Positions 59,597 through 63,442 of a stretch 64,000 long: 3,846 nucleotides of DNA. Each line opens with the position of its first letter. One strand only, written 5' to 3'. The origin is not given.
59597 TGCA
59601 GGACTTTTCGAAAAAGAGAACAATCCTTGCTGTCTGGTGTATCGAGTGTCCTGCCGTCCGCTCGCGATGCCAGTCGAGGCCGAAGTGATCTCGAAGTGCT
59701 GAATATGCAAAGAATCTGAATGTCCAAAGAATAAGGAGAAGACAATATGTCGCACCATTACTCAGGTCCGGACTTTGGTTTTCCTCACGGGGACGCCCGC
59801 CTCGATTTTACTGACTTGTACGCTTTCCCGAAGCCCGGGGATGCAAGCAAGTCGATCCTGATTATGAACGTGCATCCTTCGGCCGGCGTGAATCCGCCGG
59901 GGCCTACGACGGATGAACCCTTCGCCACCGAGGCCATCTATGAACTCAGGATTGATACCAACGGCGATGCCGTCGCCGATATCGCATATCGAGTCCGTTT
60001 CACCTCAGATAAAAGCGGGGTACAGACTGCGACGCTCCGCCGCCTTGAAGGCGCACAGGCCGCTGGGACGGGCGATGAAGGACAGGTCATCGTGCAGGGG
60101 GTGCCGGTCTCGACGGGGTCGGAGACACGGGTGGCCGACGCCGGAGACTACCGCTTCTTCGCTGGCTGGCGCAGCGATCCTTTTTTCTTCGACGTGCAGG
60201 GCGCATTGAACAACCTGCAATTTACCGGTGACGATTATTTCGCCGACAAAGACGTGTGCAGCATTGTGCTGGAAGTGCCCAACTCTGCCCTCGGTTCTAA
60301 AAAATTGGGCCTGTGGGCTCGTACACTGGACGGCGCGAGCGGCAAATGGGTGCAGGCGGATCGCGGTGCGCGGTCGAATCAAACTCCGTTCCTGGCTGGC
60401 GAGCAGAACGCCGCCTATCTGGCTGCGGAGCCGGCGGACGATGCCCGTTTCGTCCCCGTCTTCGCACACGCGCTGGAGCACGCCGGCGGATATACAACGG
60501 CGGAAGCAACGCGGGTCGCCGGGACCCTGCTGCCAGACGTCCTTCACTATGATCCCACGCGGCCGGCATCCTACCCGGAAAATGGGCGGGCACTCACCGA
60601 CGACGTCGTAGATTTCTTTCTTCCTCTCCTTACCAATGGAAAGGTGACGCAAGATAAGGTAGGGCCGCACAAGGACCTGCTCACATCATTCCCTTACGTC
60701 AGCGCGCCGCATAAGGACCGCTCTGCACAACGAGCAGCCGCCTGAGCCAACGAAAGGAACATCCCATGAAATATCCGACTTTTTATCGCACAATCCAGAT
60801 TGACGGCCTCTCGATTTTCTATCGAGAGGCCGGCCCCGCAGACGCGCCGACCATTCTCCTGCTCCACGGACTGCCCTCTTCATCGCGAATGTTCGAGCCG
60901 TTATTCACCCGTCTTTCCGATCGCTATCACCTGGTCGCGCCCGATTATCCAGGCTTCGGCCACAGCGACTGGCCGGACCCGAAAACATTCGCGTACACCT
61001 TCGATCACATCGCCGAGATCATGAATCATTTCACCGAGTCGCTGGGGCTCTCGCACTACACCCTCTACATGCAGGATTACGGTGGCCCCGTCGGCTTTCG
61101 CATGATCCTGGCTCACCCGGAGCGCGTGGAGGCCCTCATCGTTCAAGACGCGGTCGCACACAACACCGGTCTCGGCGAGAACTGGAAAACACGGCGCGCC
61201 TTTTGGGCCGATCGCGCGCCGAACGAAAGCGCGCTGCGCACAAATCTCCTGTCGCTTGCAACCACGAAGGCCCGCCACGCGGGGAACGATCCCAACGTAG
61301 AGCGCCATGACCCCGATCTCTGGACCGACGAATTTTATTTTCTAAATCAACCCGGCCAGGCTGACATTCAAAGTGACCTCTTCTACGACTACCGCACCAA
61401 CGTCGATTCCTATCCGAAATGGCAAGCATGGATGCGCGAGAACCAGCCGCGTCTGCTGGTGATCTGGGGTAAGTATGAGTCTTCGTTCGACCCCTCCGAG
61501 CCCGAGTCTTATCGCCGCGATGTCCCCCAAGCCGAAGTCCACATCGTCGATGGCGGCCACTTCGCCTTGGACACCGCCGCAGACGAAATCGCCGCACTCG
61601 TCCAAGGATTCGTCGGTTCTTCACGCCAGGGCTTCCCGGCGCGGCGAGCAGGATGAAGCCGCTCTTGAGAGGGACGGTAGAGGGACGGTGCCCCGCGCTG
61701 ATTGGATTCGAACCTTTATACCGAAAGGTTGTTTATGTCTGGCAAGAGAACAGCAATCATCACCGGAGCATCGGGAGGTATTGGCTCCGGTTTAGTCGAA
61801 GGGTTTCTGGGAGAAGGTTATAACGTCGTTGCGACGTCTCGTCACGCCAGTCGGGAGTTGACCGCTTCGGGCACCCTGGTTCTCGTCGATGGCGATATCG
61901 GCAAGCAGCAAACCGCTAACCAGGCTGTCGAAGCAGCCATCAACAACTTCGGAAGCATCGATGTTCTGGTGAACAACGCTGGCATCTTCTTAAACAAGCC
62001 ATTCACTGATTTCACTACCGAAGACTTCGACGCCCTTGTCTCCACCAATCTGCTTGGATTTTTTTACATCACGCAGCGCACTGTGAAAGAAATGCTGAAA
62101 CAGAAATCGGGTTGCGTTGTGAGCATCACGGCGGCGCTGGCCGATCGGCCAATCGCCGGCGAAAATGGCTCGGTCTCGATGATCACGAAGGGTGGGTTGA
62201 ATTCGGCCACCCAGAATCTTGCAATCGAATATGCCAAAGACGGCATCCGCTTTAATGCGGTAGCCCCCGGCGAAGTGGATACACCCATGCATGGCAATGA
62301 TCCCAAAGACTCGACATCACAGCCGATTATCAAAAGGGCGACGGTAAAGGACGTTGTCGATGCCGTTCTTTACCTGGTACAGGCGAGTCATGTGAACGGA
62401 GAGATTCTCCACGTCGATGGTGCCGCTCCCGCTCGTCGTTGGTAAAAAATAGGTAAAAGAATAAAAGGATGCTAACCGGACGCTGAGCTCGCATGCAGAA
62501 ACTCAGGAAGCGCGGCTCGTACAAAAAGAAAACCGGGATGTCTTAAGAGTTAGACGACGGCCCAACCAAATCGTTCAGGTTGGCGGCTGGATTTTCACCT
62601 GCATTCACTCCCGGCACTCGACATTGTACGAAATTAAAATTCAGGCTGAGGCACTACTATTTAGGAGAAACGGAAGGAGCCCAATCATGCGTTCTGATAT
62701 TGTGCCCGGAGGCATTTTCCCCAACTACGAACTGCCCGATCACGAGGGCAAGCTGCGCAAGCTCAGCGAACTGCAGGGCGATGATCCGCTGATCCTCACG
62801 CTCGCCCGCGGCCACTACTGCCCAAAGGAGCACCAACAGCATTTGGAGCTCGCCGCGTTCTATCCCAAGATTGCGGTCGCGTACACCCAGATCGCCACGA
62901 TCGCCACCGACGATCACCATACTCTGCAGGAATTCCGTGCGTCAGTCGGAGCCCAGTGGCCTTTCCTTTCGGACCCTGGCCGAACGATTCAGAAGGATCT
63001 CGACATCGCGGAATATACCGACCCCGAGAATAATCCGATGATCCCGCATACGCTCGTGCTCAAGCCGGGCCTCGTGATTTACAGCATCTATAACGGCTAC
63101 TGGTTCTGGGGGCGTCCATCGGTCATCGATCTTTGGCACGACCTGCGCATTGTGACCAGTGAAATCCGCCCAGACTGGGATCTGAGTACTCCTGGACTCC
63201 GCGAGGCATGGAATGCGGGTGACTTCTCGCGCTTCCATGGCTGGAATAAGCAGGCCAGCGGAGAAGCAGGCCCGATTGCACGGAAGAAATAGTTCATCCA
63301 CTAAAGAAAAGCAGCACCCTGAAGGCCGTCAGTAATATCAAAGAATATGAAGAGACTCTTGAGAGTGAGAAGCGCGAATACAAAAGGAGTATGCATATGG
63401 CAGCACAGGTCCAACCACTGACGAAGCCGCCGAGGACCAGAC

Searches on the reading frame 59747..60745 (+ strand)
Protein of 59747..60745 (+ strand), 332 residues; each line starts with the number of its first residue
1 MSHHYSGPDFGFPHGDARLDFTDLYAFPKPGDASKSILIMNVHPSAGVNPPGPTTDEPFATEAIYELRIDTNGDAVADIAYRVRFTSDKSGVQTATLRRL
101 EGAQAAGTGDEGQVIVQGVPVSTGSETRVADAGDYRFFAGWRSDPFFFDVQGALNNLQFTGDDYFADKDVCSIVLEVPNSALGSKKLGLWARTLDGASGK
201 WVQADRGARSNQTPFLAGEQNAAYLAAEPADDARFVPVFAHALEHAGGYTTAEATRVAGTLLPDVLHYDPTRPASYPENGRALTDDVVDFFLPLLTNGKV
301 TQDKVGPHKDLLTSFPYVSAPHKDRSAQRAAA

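Call 9: search_protein_families(library=pfam, proteins=[window:59747-60745:+], max_evalue=0.01)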
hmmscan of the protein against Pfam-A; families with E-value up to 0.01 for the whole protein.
window:59747-60745:+ (332 aa): 1 family
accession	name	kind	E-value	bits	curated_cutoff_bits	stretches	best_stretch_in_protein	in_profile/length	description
PF14224.11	DUF4331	-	9e-30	104.7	27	3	14-94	10-88/421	Domain of unknown function (DUF4331)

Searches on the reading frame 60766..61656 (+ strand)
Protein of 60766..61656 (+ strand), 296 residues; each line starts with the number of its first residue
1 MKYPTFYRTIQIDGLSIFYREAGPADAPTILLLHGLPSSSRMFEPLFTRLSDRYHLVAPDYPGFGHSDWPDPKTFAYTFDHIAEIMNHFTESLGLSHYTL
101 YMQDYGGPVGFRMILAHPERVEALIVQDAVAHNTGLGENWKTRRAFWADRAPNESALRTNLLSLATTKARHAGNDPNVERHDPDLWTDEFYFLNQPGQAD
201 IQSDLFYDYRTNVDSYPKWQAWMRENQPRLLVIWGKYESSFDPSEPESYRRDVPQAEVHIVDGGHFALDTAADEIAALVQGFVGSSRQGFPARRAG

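Call 9: search_protein_families(library=pfam, proteins=[window:60766-61656:+], max_evalue=0.01)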
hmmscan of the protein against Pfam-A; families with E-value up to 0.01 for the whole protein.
window:60766-61656:+ (296 aa): 3 families
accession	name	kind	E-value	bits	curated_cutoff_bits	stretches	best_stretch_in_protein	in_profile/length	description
PF00561.26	Abhydrolase_1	-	1.3e-30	107.4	25.8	1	28-270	1-243/245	alpha/beta hydrolase fold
PF12697.13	Abhydrolase_6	-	9.5e-17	62.8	26.3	1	30-277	1-216/217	Alpha/beta hydrolase family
PF12146.15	Hydrolase_4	-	5.6e-06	26.3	27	1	29-128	6-108/239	Serine aminopeptidase, S33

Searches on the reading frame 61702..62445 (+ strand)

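Call 9: search_protein_families(library=pfam, proteins=[window:61702-62445:+], max_evalue=0.01)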
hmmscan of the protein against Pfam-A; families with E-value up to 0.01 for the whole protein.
window:61702-62445:+ (247 aa): 7 families
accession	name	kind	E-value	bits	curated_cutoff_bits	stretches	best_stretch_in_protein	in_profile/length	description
PF13561.12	adh_short_C2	-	2.3e-42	145.7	27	1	22-240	1-233/236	Enoyl-(Acyl carrier protein) reductase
PF00106.31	adh_short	-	1.2e-41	142.8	26.6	1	17-202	2-192/195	short chain dehydrogenase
PF08659.16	KR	-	5.8e-08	33.3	22.6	1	17-131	2-127/180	KR domain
PF01370.27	Epimerase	-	2.9e-07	30.6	20.9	1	19-94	2-73/240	NAD dependent epimerase/dehydratase family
PF13460.12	NAD_binding_10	-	1.2e-06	29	27.2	1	22-198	1-152/184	NAD(P)H-binding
PF23441.1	SDR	-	0.00014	21.8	27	1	45-241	49-254/258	SDR-like rossmann domain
PF16363.11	GDP_Man_Dehyd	-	0.0017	18.3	27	1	19-68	1-63/332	GDP-mannose 4,6 dehydratase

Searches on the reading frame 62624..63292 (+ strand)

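Call 9: search_protein_families(library=pfam, proteins=[window:62624-63292:+], max_evalue=0.01)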
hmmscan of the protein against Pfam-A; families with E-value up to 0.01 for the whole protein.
window:62624-63292:+ (222 aa): 2 families
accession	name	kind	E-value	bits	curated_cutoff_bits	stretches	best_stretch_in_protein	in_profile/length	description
PF00578.27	AhpC-TSA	-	4.9e-13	49.6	26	1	29-151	2-120/124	AhpC/TSA family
PF08534.16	Redoxin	-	3.3e-08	33.9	26.6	1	32-145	6-121/148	Redoxin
